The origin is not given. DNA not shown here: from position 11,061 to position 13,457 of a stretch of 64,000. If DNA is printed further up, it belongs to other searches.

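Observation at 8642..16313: SusD-less TonB-receptor module: TBDR + CTD-bearing 689-aa protein + PorV-like barrel + two small barrels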

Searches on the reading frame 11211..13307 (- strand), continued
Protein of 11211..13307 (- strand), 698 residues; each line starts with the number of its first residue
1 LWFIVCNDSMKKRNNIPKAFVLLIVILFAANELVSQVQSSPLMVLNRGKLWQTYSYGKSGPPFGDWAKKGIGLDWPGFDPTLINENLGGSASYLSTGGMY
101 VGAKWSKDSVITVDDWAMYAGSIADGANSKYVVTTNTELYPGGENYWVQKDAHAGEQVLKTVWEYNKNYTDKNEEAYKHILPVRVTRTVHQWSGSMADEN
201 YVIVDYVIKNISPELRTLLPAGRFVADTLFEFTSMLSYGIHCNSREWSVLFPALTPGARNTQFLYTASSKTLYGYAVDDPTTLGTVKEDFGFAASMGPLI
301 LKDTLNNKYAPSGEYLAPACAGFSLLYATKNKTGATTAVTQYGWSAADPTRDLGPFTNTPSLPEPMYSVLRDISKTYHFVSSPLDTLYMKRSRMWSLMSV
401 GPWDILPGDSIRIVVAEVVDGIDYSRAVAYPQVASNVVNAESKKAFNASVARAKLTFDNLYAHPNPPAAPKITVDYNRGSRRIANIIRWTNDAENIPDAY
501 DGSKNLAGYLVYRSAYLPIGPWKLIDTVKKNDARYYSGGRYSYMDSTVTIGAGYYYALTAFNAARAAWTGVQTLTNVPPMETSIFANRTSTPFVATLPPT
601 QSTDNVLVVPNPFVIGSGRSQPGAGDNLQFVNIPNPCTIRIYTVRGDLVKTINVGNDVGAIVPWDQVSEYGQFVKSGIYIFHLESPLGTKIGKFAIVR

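Call 49: find_homologous_proteins(query=A3, max_evalue=1e-10)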
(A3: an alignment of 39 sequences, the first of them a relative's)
Query A3 (39 sequences) (714 aa, profile of the alignment): 116 proteins with E <= 1e-10 among 4811 candidates.
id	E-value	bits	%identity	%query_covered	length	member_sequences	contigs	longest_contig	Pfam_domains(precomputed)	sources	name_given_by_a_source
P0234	1.8e-202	693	36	96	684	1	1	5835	-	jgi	-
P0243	4.9e-196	672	100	100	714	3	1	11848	-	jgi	-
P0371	1.0e-181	624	65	100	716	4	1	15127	-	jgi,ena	-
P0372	1.1e-180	621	73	99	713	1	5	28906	-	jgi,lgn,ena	-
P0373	3.8e-180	619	57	99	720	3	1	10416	-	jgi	-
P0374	1.8e-179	617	59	98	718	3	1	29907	-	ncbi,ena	-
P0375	1.9e-179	617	65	99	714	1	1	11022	-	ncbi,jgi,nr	ncbi:MAG: T9SS type A sorting domain-containing protein [Calditrichaeota bacterium]|nr:T9SS type A s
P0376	3.6e-179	616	57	99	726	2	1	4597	-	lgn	-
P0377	5.9e-178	612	65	99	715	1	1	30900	-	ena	-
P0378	2.4e-177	610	60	99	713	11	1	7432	-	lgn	-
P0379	4.7e-177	609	63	99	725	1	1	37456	-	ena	-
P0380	1.8e-176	607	58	99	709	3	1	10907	-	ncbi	-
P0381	2.1e-176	607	65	98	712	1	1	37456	-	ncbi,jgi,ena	-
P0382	3.1e-176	606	69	94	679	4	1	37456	-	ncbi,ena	-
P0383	3.6e-176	606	55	99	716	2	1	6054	-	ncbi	-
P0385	1.1e-175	604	52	98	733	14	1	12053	PF18962.8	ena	-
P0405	1.1e-171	591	64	99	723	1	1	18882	-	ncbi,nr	ncbi:T9SS type A sorting domain-containing protein [candidate division KSB1 bacterium]|nr:T9SS type 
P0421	1.3e-168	581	62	100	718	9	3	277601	-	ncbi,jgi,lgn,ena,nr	ncbi:MAG TPA: T9SS type A sorting domain-containing protein [bacterium]|nr:T9SS type A sorting domai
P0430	2.8e-166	573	52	95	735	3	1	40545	-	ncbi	ncbi:MAG: T9SS type A sorting domain-containing protein [Bacteroidota bacterium]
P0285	5.8e-162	559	49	83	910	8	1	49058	-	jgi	-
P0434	8.5e-160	552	31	98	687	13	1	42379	-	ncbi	-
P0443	5.1e-146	506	25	76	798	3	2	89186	-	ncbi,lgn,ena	-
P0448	8.3e-126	440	47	98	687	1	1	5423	PF13585.13,PF18962.8,PF13860.13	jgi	jgi:hypothetical protein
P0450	1.1e-124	436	36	99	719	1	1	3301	PF18962.8,PF13860.13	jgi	jgi:hypothetical protein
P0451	7.4e-122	427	37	98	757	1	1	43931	PF13585.13,PF13860.13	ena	-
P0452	2.4e-117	412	33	81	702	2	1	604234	-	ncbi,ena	-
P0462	4.5e-111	391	31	81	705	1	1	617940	-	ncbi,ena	-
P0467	7.7e-109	384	30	81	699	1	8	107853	-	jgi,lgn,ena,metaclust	metaclust:\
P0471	5.1e-102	361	29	81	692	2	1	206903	-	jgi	-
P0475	1.1e-96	343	36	82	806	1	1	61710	-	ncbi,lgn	-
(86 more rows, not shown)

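Call 50: find_encoding_contigs(protein=P0405, flank=10000, max_places=2)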
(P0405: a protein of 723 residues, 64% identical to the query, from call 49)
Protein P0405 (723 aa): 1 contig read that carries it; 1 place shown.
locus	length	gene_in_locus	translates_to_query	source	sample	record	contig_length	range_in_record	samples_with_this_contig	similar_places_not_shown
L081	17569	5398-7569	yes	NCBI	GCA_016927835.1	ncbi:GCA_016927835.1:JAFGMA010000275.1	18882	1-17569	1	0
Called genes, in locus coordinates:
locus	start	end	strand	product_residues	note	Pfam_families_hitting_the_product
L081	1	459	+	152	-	?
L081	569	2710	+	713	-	-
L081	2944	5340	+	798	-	-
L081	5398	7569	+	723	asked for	-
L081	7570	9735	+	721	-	-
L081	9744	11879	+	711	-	-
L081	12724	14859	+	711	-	-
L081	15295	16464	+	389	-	PF13585:CHU_C (weak), PF18962:Por_Secre_tail (weak), PF13860:FlgD_ig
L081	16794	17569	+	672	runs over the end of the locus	PF13231:PMT_2 (weak)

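Call 51: find_encoding_contigs(protein=P0421, flank=10000, max_places=2)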
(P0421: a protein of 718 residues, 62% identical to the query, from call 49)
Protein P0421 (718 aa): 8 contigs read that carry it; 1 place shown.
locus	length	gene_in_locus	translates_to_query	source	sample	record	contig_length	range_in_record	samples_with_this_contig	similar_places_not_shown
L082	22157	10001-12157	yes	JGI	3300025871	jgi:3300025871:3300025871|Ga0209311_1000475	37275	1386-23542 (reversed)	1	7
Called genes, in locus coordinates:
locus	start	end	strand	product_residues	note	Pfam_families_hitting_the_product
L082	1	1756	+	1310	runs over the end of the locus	PF01364:Peptidase_C25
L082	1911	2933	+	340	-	PF00356:LacI, PF00532:Peripla_BP_1, PF13407:Peripla_BP_4 (faint), PF13377:Peripla_BP_3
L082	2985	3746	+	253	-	PF02348:CTP_transf_3, PF12804:NTP_transf_3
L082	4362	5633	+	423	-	PF01120:Alpha_L_fucos, PF14871:GHL6 (weak)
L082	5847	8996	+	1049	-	PF13620:CarboxypepD_reg, PF13715:CarbopepD_reg_2, PF07715:Plug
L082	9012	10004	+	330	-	-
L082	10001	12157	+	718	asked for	-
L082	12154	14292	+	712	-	-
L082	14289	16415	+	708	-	-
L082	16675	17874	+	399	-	PF13860:FlgD_ig, PF18962:Por_Secre_tail (weak)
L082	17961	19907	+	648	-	PF13231:PMT_2 (weak)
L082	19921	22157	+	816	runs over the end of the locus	PF16126:DUF4838 (faint)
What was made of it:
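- One barrel accompanies several tandem P689-like copies (calls 50, 51). The three genes are strictly adjacent, and tandem 'cargo' arrays lie behind one receptor and one barrel (calls 50, 51).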

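Call 53: find_encoding_contigs(protein=P0452, flank=10000, max_places=2)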
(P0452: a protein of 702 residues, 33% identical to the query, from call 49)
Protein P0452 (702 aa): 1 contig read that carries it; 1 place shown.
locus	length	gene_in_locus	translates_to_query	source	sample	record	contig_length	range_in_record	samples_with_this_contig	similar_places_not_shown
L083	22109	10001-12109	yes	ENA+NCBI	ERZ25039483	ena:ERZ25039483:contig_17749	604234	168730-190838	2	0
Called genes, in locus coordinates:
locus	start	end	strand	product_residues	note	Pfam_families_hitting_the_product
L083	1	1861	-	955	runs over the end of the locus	-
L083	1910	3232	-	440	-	-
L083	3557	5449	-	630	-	PF00704:Glyco_hydro_18, PF18962:Por_Secre_tail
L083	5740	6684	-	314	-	PF00480:ROK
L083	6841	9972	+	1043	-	PF13620:CarboxypepD_reg, PF13715:CarbopepD_reg_2, PF07715:Plug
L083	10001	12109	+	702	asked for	-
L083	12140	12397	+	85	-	-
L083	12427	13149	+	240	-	-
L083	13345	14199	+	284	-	PF01904:DUF72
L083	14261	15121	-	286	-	PF00561:Abhydrolase_1, PF12146:Hydrolase_4, PF12697:Abhydrolase_6 (weak)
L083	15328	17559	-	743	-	PF03971:IDH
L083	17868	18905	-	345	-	PF07953:Toxin_R_bind_N, PF13385:Laminin_G_3, PF18962:Por_Secre_tail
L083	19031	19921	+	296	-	PF00892:EamA, PF16913:PUNUT (faint), PF00892:EamA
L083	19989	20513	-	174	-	PF01661:Macro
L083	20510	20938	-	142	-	-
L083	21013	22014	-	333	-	PF08240:ADH_N, PF00107:ADH_zinc_N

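Call 54: find_encoding_contigs(protein=P0443, flank=10000, max_places=2)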
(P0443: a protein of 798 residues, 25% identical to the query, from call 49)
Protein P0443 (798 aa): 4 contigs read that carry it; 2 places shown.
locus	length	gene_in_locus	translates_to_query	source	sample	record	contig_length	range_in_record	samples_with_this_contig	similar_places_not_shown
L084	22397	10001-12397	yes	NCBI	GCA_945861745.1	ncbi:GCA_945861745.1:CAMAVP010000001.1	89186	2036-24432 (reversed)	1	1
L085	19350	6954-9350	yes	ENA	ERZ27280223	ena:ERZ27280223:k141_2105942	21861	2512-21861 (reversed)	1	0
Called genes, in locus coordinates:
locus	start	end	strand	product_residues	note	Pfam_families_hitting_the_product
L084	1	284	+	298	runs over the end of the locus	PF26340:DNA-SBD_ScoMcrA, PF13391:HNH_2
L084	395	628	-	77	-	PF02604:PhdYeFM_antitox (weak)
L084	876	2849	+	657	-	PF20581:DUF6785, PF20580:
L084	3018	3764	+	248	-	PF00392:GntR, PF07729:FCD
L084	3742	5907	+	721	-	PF10102:DUF2341, PF13385:Laminin_G_3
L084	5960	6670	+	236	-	PF13505:OMP_b-brl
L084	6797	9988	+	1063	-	PF13620:CarboxypepD_reg, PF13715:CarbopepD_reg_2, PF07715:Plug (weak)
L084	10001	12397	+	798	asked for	-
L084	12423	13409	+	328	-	PF19572:PorV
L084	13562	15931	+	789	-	PF07719:TPR_2 (faint), PF13432:TPR_16 (faint)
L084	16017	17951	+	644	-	PF20581:DUF6785, PF20580:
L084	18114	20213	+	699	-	PF13385:Laminin_G_3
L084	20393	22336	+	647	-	PF20581:DUF6785, PF20580:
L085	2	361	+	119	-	?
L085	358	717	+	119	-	PF07729:FCD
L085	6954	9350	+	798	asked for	-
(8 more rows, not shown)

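Call 55: find_encoding_contigs(protein=P0475, flank=10000, max_places=2)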
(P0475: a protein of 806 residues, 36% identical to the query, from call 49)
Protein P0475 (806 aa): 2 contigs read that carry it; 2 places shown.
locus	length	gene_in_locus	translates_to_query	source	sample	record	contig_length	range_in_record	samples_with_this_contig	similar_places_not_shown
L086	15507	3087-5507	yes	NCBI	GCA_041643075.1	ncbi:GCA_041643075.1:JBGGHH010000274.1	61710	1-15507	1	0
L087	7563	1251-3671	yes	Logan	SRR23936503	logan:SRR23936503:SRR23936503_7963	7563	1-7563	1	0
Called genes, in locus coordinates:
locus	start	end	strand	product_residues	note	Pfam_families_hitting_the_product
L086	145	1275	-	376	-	PF00665:rve (weak)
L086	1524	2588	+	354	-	PF00356:LacI, PF00532:Peripla_BP_1, PF13407:Peripla_BP_4, PF13377:Peripla_BP_3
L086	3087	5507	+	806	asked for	-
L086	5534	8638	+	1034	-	PF13620:CarboxypepD_reg, PF13715:CarbopepD_reg_2, PF07715:Plug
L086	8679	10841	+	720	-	-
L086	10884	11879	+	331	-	-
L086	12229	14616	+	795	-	PF13205:Big_5, PF13585:CHU_C (weak), PF13860:FlgD_ig, PF18962:Por_Secre_tail (weak)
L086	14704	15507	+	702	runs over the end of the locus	PF13860:FlgD_ig, PF18962:Por_Secre_tail (weak)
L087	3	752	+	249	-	?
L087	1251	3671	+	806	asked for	-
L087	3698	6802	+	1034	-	PF13620:CarboxypepD_reg, PF13715:CarbopepD_reg_2, PF07715:Plug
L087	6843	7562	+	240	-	?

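Call 56: find_encoding_contigs(protein=P0462, flank=10000, max_places=1)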
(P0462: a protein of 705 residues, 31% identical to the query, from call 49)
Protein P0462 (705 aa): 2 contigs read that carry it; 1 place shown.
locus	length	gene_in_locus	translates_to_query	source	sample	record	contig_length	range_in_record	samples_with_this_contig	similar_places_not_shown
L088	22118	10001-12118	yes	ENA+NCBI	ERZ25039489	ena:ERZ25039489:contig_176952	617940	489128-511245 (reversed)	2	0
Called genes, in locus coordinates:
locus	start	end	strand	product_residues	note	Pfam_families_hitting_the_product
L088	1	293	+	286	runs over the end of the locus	PF00581:Rhodanese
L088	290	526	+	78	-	-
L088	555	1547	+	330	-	PF00291:PALP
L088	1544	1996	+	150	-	PF01398:JAB (weak), PF14464:Prok-JAB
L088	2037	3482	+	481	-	PF02597:ThiS, PF00899:ThiF, PF00581:Rhodanese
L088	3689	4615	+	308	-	PF00535:Glycos_transf_2, PF13641:Glyco_tranf_2_3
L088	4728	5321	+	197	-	PF00034:Cytochrom_C (faint)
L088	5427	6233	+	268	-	PF14686:fn3_3 (weak), PF13620:CarboxypepD_reg (weak)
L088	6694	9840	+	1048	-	PF13620:CarboxypepD_reg, PF13715:CarbopepD_reg_2, PF07715:Plug, PF00593:TonB_dep_Rec_b-barrel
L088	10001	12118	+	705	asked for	-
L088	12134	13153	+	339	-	-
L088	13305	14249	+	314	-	PF13527:Acetyltransf_9 (faint), PF00583:Acetyltransf_1 (weak), PF13673:Acetyltransf_10 (weak), PF13508:Acetyltransf_7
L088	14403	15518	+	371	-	-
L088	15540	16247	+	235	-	PF02585:PIG-L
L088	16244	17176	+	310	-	PF13527:Acetyltransf_9 (faint), PF00583:Acetyltransf_1, PF13673:Acetyltransf_10 (weak), PF13508:Acetyltransf_7, PF00583:Acetyltransf_1 (weak)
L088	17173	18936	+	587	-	PF22848:ASD1_dom (weak), PF00754:F5_F8_type_C, PF24135:DUF7402 (weak), PF22633:F5_F8_type_C_2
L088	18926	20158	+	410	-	PF07075:NamZ_N, PF20732:NamZ_C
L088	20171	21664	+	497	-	PF00474:SSF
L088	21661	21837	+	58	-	-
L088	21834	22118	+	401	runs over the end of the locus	PF07690:MFS_1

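Call 57: find_encoding_contigs(protein=P0471, flank=10000, max_places=1)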
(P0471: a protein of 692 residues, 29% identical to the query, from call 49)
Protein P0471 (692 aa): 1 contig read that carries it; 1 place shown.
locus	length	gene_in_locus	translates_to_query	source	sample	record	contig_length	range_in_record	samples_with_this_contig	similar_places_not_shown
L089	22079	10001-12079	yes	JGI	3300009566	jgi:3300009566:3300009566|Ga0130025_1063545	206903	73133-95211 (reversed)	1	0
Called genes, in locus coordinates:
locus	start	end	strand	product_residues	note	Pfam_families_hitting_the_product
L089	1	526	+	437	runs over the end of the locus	PF01235:Na_Ala_symp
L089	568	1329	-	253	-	PF13580:SIS_2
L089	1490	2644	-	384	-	PF00083:Sugar_tr, PF07690:MFS_1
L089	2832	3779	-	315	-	PF00480:ROK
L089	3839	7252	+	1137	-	PF13620:CarboxypepD_reg, PF13715:CarbopepD_reg_2, PF07715:Plug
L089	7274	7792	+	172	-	-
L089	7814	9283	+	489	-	PF18962:Por_Secre_tail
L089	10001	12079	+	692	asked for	-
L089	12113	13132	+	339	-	-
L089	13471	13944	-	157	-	-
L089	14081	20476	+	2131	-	PF13517:FG-GAP_3, PF02369:Big_1 (weak), PF26198:Ig_SMCHD1_6th (faint), PF02369:Big_1, PF09134:Invasin_D3 (weak), PF02369:Big_1 (weak), PF05345:He_PIG (weak), PF13860:FlgD_ig, +4 more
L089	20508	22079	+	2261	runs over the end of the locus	PF13517:FG-GAP_3, PF13517:FG-GAP_3, PF07593:UnbV_ASPIC (weak), PF02369:Big_1 (weak), PF02369:Big_1, PF09134:Invasin_D3, PF02369:Big_1 (weak), PF13860:FlgD_ig, +6 more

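Call 58: find_encoding_contigs(protein=P0430, flank=10000, max_places=1)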
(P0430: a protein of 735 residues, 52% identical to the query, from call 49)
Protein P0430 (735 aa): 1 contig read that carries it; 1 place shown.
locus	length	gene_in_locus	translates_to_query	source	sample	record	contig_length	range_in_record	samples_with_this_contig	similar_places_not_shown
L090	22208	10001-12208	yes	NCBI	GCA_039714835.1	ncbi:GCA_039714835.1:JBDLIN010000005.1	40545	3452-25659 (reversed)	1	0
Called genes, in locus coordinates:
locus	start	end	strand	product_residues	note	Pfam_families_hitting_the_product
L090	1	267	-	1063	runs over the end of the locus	PF25596:CPSase_L_D1, PF02786:CPSase_L_D2, PF07478:Dala_Dala_lig_C, PF02787:CPSase_L_D3, PF25596:CPSase_L_D1, PF02786:CPSase_L_D2, PF02222:ATP-grasp, PF07478:Dala_Dala_lig_C, +3 more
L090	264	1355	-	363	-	PF00988:CPSase_sm_chain, PF00117:GATase, PF07722:Peptidase_C26 (faint)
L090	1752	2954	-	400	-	PF00202:Aminotran_3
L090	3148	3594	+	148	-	PF04304:DUF454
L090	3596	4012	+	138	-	PF01894:YjbQ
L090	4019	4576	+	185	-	PF18306:LDcluster4, PF03641:Lysine_decarbox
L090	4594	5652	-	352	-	PF01075:Glyco_transf_9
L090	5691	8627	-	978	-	PF11028:TMEM260_N, PF28495:TMEM260_2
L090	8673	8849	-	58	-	-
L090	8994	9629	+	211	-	PF13641:Glyco_tranf_2_3, PF00535:Glycos_transf_2, PF10111:Glyco_tranf_2_2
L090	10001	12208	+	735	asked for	-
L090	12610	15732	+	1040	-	PF13620:CarboxypepD_reg, PF13715:CarbopepD_reg_2, PF07715:Plug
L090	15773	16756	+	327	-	-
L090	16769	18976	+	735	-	-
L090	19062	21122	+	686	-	PF18962:Por_Secre_tail, PF13585:CHU_C (weak), PF13860:FlgD_ig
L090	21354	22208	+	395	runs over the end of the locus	PF01042:Ribonuc_L-PSP (faint), PF21168:FkbO_Hyg5-like_N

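Call 59: find_encoding_contigs(protein=P0451, flank=10000, max_places=1)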
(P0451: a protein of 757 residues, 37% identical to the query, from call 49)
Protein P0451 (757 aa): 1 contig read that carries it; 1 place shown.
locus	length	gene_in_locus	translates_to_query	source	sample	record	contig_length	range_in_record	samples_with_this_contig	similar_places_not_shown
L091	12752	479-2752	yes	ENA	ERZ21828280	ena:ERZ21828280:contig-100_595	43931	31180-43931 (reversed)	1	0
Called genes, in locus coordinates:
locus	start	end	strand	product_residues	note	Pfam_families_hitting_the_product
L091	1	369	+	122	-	?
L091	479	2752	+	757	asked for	PF13585:CHU_C (faint), PF13860:FlgD_ig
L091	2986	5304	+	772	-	PF11790:Glyco_hydro_cc (weak), PF13205:Big_5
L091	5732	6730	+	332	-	-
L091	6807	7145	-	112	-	PF02452:PemK_toxin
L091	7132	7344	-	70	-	-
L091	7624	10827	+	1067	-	PF02449:Glyco_hydro_42, PF08532:Glyco_hydro_42M (weak)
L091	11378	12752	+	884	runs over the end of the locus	PF00933:Glyco_hydro_3, PF01915:Glyco_hydro_3_C, PF07691:PA14, PF14310:Fn3-like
